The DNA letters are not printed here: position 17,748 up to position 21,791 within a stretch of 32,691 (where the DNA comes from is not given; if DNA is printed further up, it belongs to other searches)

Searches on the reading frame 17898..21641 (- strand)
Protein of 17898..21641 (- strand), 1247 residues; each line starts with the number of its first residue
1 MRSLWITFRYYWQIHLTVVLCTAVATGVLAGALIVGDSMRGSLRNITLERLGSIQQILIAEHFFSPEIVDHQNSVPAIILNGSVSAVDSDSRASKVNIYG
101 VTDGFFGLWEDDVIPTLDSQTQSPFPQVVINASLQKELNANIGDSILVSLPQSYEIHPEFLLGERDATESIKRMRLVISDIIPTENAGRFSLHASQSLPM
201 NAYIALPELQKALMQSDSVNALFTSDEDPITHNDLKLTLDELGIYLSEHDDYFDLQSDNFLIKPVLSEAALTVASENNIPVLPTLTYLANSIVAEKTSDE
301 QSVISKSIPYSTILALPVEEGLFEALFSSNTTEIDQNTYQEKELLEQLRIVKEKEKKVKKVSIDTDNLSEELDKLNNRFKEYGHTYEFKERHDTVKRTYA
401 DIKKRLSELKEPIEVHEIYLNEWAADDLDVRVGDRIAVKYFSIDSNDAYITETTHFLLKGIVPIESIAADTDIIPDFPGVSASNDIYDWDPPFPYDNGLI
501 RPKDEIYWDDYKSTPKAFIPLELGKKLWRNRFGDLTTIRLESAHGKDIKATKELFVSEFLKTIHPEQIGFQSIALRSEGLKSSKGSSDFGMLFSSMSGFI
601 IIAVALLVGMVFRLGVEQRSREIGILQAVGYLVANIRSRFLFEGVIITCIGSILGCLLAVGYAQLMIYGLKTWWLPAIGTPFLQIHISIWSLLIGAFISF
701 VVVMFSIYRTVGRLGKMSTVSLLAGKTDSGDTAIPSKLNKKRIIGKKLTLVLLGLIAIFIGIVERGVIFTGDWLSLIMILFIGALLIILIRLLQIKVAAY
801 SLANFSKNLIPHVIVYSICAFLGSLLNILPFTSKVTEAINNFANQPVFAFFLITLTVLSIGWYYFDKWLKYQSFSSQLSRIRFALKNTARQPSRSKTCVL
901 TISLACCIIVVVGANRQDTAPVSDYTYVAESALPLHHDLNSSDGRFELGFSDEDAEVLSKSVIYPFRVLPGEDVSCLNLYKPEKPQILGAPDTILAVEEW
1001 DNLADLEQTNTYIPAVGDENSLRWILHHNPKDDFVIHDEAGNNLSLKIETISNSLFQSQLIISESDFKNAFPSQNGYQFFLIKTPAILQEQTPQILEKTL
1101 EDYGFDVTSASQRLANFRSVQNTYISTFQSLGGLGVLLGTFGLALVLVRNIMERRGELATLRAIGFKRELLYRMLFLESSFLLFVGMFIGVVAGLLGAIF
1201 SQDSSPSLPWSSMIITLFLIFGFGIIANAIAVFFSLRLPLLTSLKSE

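Call 8: search_protein_families(library=pfam, proteins=[window:17898-21641:-])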
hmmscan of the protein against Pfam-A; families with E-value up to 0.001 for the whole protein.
window:17898-21641:- (1247 aa): 1 family
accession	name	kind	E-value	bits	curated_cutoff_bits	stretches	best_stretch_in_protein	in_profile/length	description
PF02687.27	FtsX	-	1.8e-23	83.3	25.5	2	1132-1237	4-117/120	FtsX-like permease C-terminal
